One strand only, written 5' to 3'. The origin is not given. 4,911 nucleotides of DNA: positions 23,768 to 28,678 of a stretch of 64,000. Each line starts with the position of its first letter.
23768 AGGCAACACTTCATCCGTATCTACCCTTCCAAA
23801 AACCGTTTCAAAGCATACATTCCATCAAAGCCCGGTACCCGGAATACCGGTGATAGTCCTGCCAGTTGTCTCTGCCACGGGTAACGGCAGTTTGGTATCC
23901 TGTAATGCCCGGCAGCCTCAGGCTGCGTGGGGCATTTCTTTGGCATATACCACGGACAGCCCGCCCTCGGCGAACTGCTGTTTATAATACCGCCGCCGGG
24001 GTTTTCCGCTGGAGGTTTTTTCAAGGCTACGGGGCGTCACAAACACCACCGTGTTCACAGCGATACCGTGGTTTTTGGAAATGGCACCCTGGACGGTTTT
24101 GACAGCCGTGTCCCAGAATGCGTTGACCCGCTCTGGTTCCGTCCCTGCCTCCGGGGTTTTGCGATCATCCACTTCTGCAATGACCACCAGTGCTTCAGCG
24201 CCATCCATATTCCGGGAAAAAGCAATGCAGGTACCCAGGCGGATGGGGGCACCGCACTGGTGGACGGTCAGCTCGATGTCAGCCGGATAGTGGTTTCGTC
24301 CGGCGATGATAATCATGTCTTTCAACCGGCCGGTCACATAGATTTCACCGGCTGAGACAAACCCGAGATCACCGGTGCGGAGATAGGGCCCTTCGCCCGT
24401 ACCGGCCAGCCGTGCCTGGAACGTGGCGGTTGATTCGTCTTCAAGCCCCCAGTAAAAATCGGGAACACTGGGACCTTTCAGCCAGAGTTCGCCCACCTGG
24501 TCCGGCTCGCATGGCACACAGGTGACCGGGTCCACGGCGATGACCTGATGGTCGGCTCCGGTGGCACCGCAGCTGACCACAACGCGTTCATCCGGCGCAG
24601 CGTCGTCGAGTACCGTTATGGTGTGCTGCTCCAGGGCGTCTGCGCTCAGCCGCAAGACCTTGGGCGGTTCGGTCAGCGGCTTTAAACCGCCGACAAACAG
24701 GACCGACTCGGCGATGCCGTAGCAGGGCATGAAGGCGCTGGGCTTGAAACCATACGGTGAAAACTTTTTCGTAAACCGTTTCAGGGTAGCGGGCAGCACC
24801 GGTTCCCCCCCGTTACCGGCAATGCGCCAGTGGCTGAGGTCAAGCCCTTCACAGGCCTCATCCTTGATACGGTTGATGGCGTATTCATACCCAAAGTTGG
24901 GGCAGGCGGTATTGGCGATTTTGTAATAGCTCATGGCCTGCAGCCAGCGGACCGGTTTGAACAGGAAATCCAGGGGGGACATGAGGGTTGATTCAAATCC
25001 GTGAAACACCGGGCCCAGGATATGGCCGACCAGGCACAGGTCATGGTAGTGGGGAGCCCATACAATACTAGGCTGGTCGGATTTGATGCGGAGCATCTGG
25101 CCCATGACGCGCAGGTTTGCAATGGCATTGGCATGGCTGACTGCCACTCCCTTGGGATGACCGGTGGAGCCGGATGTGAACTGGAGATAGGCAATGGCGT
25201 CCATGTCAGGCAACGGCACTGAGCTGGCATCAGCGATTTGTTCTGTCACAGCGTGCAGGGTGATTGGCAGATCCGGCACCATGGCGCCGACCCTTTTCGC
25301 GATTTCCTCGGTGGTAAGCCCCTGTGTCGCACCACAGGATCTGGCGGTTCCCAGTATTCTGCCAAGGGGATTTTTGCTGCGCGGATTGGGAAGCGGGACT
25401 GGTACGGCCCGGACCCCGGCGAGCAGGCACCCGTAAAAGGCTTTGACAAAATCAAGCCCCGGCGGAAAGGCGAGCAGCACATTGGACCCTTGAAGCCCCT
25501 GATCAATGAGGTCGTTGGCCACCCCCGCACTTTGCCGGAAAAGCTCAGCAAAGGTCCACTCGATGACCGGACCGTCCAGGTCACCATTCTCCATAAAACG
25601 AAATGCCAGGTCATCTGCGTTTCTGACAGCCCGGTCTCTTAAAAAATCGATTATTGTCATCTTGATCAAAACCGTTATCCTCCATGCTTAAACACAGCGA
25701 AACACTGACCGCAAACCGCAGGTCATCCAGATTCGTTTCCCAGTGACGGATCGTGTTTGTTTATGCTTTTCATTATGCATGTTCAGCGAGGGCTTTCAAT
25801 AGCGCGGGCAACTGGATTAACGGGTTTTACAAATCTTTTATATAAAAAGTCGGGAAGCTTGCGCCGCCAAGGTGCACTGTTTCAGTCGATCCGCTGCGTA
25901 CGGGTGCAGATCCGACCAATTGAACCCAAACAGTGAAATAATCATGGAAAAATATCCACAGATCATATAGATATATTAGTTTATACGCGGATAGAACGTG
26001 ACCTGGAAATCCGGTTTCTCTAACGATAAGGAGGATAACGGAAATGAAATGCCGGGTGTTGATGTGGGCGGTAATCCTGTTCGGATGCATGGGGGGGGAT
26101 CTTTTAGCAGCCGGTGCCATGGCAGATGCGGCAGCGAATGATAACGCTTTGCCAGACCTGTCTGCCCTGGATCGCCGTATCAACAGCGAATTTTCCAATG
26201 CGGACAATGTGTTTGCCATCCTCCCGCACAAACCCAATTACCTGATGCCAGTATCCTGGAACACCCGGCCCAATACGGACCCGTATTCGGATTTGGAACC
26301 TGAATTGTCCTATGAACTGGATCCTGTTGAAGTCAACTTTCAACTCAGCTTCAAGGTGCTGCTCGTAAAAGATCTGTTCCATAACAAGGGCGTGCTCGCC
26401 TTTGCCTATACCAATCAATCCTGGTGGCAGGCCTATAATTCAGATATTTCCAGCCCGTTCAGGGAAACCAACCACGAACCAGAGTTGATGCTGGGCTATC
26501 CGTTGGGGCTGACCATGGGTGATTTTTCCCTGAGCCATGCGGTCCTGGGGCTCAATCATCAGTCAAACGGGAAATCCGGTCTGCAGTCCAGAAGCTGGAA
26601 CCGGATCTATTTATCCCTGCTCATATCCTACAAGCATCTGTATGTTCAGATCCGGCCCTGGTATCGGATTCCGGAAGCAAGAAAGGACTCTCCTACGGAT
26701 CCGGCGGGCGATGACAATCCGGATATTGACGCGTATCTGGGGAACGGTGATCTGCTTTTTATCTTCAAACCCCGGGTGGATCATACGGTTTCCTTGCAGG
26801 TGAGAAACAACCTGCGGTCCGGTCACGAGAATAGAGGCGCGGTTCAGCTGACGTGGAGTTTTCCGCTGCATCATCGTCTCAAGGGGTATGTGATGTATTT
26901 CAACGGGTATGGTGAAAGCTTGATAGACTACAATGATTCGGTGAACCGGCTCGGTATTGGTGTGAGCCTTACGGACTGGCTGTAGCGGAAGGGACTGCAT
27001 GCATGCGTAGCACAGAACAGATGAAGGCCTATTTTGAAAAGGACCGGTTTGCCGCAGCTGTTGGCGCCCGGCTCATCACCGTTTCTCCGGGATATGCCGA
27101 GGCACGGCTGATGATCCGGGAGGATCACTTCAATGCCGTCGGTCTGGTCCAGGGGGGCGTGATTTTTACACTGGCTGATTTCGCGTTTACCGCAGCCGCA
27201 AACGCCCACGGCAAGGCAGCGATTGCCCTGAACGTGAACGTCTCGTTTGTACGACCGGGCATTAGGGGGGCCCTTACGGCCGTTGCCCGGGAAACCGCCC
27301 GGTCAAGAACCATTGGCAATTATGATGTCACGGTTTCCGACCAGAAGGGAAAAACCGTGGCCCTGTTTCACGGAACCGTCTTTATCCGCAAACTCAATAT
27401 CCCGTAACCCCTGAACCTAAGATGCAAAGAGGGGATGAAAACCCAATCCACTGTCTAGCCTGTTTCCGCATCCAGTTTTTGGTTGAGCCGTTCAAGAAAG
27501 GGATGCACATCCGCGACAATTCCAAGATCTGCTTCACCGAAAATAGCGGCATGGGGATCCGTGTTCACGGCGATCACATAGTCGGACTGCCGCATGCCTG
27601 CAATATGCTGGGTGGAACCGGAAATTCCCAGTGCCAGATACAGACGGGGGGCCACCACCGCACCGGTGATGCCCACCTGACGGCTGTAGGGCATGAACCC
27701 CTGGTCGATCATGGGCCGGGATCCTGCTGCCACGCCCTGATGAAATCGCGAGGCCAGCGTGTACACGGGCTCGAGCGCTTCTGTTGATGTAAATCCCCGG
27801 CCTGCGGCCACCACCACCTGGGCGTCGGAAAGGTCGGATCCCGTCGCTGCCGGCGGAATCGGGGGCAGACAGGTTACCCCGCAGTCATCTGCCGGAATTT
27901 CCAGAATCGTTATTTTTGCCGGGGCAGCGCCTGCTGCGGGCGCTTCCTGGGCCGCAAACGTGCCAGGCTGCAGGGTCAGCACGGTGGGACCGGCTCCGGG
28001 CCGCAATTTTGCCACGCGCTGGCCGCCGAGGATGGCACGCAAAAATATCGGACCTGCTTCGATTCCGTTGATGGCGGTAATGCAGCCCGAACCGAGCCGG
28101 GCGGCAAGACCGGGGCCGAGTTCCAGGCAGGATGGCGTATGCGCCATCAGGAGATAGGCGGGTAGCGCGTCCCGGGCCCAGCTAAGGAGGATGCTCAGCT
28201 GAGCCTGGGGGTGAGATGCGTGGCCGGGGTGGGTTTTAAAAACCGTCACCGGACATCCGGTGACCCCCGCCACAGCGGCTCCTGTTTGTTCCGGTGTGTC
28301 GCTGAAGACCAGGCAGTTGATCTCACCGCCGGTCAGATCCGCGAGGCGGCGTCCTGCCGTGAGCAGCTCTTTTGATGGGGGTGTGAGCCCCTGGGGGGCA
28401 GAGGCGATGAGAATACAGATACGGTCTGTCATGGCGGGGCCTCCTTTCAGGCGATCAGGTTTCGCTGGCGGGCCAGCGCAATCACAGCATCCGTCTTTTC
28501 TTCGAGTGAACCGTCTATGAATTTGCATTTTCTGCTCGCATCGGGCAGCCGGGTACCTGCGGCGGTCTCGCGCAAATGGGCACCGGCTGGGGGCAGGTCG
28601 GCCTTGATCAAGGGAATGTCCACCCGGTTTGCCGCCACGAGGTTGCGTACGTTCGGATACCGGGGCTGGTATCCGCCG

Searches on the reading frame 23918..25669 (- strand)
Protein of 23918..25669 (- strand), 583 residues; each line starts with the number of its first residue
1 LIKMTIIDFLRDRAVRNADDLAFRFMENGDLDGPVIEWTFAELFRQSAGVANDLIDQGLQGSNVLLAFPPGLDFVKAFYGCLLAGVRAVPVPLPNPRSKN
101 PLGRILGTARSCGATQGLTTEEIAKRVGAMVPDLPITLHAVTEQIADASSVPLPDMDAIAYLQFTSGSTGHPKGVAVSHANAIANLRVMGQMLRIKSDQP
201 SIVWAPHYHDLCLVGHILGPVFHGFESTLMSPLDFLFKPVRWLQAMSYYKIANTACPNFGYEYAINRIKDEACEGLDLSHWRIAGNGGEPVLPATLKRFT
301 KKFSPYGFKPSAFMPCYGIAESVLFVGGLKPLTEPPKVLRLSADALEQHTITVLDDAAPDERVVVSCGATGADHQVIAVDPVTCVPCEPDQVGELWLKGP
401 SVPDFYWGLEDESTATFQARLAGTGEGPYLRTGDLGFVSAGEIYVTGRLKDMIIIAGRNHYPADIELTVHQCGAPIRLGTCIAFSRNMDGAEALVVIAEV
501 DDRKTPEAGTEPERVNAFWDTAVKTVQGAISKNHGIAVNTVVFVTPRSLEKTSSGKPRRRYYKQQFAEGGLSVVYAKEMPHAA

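Call 31: search_protein_families(library=ncbifam, proteins=[window:23918-25669:-], max_evalue=0.00001)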
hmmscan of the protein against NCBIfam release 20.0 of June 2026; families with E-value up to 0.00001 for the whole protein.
window:23918-25669:- (583 aa): 83 families (the best 25 are shown)
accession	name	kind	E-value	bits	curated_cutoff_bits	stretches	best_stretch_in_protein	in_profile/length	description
NF004509.1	PRK05850.1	subfamily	2.6e-119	399.1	775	1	4-567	3-569/578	fatty-acid--AMP ligase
NF004282.0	PRK05691.1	subfamily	5.6e-117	391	4090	1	4-573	9-565/4334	non-ribosomal peptide synthase/polyketide synthase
NF038337.1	FAAL_FadD21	exception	2.6e-106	356.4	1100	1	3-565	3-573/579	fatty-acid--AMP ligase FAAL21/FadD21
NF038339.3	FAAL_FadD32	equivalog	5e-103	345.3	975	1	4-576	18-618/625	long-chain-fatty-acid--AMP ligase FadD32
NF006624.1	PRK09192.1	subfamily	1.9e-102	343.5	600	1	38-569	45-563/567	fatty acyl-AMP ligase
NF009124.0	PRK12476.1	subfamily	7.7e-101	338.1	922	1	4-572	34-610/612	fatty acyl-AMP ligase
NF038338.1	FAAL_FadD28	exception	7.9e-92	308.4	1100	1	9-566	9-575/580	fatty-acid--AMP ligase FAAL28/FadD28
NF040633.1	FadD32_Coryne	exception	1.4e-82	278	875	1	9-568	33-614/614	FadD32-like long-chain-fatty-acid--AMP ligase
NF005850.0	PRK07768.1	subfamily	9.7e-79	265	572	1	26-566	19-543/545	long-chain-fatty-acid--CoA ligase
NF004510.0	PRK05851.1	equivalog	2e-60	204.4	621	1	39-567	33-521/525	long-chain-fatty acid--ACP ligase MbtM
TIGR01733.1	AA-adenyl-dom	subfamily_domain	7.4e-35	120.5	317.4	1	39-471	1-400/409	amino acid adenylation domain-containing protein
NF004837.0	PRK06187.1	subfamily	7.4e-35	120.2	476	1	139-570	152-526/531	long-chain-fatty-acid--CoA ligase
NF005714.0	PRK07529.1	subfamily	2.9e-25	88.7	632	1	376-470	404-496/640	acyl-CoA synthetase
NF006181.0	PRK08314.1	subfamily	1.4e-24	86.3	705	2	372-498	378-502/563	long-chain-fatty-acid--CoA ligase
NF009233.0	PRK12583.1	subfamily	4.2e-23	81.6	832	2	139-301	184-339/558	fatty acid CoA ligase family protein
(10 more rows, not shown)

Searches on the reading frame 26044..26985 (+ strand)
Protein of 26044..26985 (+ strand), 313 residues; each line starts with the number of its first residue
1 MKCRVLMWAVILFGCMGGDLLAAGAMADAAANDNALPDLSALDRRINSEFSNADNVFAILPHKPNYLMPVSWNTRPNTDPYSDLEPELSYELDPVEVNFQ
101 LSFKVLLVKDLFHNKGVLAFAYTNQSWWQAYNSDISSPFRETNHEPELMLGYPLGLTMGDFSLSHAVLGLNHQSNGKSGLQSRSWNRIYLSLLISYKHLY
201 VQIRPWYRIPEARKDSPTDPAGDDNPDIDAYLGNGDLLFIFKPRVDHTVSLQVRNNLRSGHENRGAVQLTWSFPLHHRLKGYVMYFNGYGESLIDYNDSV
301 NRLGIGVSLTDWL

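Call 30: search_protein_families(library=ncbifam, proteins=[window:26044-26985:+], max_evalue=0.00001)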
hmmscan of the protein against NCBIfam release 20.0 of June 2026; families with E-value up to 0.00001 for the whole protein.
window:26044-26985:+ (313 aa): 1 family
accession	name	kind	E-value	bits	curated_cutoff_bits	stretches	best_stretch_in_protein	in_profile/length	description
NF008031.0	PRK10763.1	equivalog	8e-61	205.8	369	1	23-311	16-288/290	phospholipase A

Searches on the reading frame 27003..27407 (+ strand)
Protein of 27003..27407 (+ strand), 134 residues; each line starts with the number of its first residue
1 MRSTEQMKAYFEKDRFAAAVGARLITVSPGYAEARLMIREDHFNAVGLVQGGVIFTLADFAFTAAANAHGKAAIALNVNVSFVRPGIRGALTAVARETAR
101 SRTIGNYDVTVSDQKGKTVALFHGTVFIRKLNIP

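Call 30: search_protein_families(library=ncbifam, proteins=[window:27003-27407:+], max_evalue=0.00001)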
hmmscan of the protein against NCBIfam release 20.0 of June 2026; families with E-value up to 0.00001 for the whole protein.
window:27003-27407:+ (134 aa): 3 families
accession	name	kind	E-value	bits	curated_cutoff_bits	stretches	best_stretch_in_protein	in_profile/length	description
TIGR02286.1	PaaD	equivalog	5.3e-30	103.9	118.9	1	19-127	3-112/114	hydroxyphenylacetyl-CoA thioesterase PaaI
TIGR00369.1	unchar_dom_1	domain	8.7e-23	80.6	36.6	1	16-127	2-116/117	hotdog fold thioesterase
NF047425.1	MenI_Listeria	exception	2.8e-07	30.3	185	1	17-130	4-120/122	1,4-dihydroxy-2-naphthoyl-CoA hydrolase MenI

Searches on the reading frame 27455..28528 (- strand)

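Call 30: search_protein_families(library=ncbifam, proteins=[window:27455-28528:-], max_evalue=0.00001)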
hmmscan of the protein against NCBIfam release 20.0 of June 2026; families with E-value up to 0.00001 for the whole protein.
window:27455-28528:- (357 aa): 5 families
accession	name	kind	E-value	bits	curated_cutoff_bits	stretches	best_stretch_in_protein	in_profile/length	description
NF038209.1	mft_etfA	equivalog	4.9e-39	134.4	240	1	125-352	73-302/303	mycofactocin-associated electron transfer flavoprotein alpha subunit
NF042970.1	AcrlCoAredClosAcrA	equivalog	1.1e-36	126.7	600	1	164-344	164-349/360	acryloyl-CoA reductase electron transfer subunit beta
NF051845.1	EtFlavAlphaProt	equivalog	1.7e-29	103.1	600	1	48-354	104-401/406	electron transfer flavoprotein subunit alpha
NF002889.0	PRK03363.1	equivalog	2.7e-23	82.8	549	1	167-349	128-308/313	electron transfer flavoprotein subunit alpha/FixB family protein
NF008884.0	PRK11916.1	equivalog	1.1e-22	80.8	528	1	116-351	73-309/312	electron transfer flavoprotein subunit alpha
